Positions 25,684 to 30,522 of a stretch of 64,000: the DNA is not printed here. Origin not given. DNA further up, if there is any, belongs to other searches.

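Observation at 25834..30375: carA and carB are one uninterrupted reading frame (fused carbamoyl-phosphate synthase?)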

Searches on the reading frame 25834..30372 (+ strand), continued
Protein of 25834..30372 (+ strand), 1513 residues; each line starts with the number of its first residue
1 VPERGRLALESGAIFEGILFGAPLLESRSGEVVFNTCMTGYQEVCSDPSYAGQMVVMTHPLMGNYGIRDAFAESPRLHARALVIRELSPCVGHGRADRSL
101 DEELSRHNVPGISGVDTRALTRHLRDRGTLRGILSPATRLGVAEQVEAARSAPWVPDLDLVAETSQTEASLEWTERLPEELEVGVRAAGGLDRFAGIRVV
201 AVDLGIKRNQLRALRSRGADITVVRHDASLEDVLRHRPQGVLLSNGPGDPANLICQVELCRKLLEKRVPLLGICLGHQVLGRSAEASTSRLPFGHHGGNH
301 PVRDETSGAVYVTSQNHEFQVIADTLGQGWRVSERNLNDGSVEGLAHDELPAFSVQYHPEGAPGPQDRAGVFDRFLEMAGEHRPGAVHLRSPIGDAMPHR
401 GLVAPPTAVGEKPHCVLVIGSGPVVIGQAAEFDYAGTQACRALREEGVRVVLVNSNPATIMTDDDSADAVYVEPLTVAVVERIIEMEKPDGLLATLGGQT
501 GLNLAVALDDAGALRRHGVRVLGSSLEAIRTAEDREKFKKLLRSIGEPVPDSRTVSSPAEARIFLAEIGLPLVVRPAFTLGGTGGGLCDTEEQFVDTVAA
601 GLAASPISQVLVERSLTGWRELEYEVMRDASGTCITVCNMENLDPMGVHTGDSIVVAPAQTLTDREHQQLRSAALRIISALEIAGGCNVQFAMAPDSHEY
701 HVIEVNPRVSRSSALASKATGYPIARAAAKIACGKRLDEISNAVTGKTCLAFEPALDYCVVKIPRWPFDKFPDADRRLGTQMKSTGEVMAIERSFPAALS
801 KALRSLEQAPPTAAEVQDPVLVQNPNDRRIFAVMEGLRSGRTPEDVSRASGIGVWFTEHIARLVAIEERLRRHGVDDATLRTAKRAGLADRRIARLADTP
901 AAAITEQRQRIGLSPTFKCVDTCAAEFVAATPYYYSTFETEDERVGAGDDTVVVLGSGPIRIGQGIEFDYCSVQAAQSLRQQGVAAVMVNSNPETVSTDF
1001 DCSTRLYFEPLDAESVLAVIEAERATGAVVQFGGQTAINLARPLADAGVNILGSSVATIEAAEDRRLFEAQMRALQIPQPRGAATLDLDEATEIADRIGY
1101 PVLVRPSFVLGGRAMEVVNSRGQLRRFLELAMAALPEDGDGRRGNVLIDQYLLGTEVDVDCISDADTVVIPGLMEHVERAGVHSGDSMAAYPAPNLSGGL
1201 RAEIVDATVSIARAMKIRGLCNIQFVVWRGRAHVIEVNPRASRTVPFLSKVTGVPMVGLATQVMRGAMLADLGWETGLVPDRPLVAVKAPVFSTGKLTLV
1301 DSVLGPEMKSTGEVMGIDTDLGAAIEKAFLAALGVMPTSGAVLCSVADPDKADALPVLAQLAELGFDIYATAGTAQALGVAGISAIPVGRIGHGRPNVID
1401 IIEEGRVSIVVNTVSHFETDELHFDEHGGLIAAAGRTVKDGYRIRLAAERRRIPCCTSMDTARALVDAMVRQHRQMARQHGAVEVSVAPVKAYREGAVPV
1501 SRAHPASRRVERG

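Call 9: find_encoding_contigs(protein=P0002, flank=6000, max_places=3)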
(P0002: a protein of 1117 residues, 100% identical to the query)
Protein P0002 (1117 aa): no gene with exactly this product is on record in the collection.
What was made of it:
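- Tried and rejected: No gene with that exact product is on record (call 9), so I could not see how the CarA half was annotated.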

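Call 23: search_solved_structures(query=window:25834-30372:+, max_evalue=1e-50)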
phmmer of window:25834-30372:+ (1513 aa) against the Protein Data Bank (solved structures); distinct sequences matched with E-value up to 1e-50: 11.
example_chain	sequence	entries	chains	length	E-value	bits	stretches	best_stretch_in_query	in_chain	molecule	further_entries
5dot_A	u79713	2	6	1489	2.2e-289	966.3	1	197-1414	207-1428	Carbamoyl-phosphate synthase [ammonia], mitochondrial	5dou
6uel_A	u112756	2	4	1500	2.2e-289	966.3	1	197-1414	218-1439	Carbamoyl-phosphate synthase [ammonia], mitochondrial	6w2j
1bxr_A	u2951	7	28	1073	2.6e-284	949.5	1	415-1416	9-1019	CARBAMOYL-PHOSPHATE SYNTHASE | CARBAMOYL PHOSPHATE SYNTHETASE: LARGE SUBUNIT | CARBAMOYL PHOSPHATE SYNTHETASE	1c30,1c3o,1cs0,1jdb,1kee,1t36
1ce8_A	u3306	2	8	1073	2.1e-283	946.4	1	415-1416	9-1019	PROTEIN (CARBAMOYL-PHOSPHATE SYNTHASE) | carbamoyl phosphate synthetase large chain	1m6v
1a9x_A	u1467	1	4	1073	3.1e-282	942.6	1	415-1416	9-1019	CARBAMOYL PHOSPHATE SYNTHETASE (LARGE CHAIN)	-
1bxr_B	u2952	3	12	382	7.8e-92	311.7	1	5-384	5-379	CARBAMOYL-PHOSPHATE SYNTHASE | PROTEIN (CARBAMOYL-PHOSPHATE SYNTHASE) | CARBAMOYL PHOSPHATE SYNTHETASE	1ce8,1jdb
1cs0_B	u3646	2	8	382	7.8e-92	311.6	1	5-384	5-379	CARBAMOYL PHOSPHATE SYNTHETASE: SMALL SUBUNIT | Carbamoyl-phosphate synthetase small chain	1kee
1t36_B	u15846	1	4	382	2.1e-91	310.2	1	5-384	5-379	Carbamoyl-phosphate synthase small chain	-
1m6v_B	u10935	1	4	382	1.4e-90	307.5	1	5-384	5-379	carbamoyl-phosphate synthetase small chain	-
1a9x_B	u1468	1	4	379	1.4e-90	307.5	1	6-383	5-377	CARBAMOYL PHOSPHATE SYNTHETASE (SMALL CHAIN)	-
1c30_B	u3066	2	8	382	1.9e-90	307.1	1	5-384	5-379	CARBAMOYL PHOSPHATE SYNTHETASE: SMALL SUBUNIT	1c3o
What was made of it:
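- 25834..26979 (+): CarA half (aa 1-382): small-chain N-domain plus class-I glutamine amidotransferase domain. E. coli CarA aligns 5-384 (call 23).
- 27067..30252 (+): CarB half (aa 412-1473): two pre-ATP-grasp/ATP-grasp units, oligomerisation domain, MGS-like allosteric domain. E. coli CarB aligns 415-1416 (call 23).
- On Eukaryotic single-chain CPS (CPS I / CPS III / CAD): It is more similar to the E. coli subunits than to CPS1 (call 23).
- Closest known: Bacterial two-subunit carbamoyl-phosphate synthase. Same: Closest in sequence: 949 + 312 bits (call 23).
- Closest known: Eukaryotic single-chain CPS. Same: The sequence alignment runs straight through the junction, 197-1414 against 207-1428 (call 23), so the linker length is similar.
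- The protein scores higher against E. coli CarB plus CarA (949 + 312 bits) than against human CPS1 (966 bits) (call 23). Met397 lies about 10 residues upstream of where E. coli CarB Met1 aligns (call 23).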

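Call 30: find_encoding_contigs(protein=P0003, flank=8000, max_places=1)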
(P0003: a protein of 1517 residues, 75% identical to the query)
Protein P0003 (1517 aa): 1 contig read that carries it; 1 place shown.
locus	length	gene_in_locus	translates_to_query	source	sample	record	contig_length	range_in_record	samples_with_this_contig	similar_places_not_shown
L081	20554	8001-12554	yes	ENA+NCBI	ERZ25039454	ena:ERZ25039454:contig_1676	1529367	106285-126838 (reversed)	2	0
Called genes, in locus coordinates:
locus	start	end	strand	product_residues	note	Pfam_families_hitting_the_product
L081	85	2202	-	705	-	PF16640:Big_3_5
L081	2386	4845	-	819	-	PF00672:HAMP, PF01590:GAF (weak), PF13185:GAF_2, PF13492:GAF_3, PF00512:HisKA, PF02518:HATPase_c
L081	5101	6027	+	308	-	PF02729:OTCace_N, PF00185:OTCace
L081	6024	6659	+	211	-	PF00156:Pribosyltran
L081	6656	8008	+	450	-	PF12890:DHOase, PF01979:Amidohydro_1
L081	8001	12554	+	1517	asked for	PF00988:CPSase_sm_chain, PF00117:GATase, PF25596:CPSase_L_D1, PF02786:CPSase_L_D2, PF02787:CPSase_L_D3, PF25596:CPSase_L_D1, PF02786:CPSase_L_D2, PF02142:MGS, +6 more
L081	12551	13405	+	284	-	PF00175:NAD_binding_1 (weak), PF10418:DHODB_Fe-S_bind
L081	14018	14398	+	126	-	PF01180:DHO_dh, PF03060:NMO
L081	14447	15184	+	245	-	PF01553:Acyltransferase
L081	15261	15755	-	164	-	-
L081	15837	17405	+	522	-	PF13632:Glyco_trans_2_3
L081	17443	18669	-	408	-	PF06202:GDE_C, PF22422:MGH1-like_GH, PF12899:Glyco_hydro_100 (weak)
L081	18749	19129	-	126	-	-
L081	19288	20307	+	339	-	PF13489:Methyltransf_23, PF08241:Methyltransf_11, PF08242:Methyltransf_12, PF13649:Methyltransf_25, PF13847:Methyltransf_31 (faint)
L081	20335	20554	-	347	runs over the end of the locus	PF00579:tRNA-synt_1b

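Call 31: find_encoding_contigs(protein=P0080, flank=10000, max_places=1)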
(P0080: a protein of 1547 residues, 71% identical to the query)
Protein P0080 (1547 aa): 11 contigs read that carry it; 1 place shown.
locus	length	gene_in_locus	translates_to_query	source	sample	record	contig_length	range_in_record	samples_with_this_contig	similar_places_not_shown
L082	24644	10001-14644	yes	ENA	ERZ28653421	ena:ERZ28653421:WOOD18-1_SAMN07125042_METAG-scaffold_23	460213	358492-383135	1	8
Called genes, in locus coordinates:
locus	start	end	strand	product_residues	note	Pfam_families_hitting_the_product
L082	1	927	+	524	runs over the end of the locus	PF02541:Ppx-GppA, PF21447:Ppx-GppA_III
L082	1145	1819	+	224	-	PF01895:PhoU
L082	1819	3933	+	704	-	PF13089:PP_kinase_N, PF02503:PP_kinase, PF17941:PP_kinase_C_1, PF13091:PLDc_2 (faint), PF13090:PP_kinase_C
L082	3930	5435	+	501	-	PF05235:CHAD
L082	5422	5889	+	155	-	PF00300:His_Phos_1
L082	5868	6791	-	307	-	-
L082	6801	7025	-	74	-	PF11146:DUF2905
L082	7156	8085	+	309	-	PF02729:OTCace_N, PF00185:OTCace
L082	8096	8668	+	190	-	PF00156:Pribosyltran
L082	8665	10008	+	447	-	PF12890:DHOase, PF01979:Amidohydro_1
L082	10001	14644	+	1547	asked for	PF00988:CPSase_sm_chain, PF00117:GATase, PF25596:CPSase_L_D1, PF02786:CPSase_L_D2, PF02787:CPSase_L_D3, PF25596:CPSase_L_D1, PF02786:CPSase_L_D2, PF15632:ATPgrasp_Ter, +7 more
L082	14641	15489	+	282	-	PF10418:DHODB_Fe-S_bind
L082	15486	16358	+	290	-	PF01180:DHO_dh, PF01207:Dus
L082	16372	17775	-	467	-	PF00909:Ammonium_transp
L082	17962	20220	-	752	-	PF00990:GGDEF, PF00563:EAL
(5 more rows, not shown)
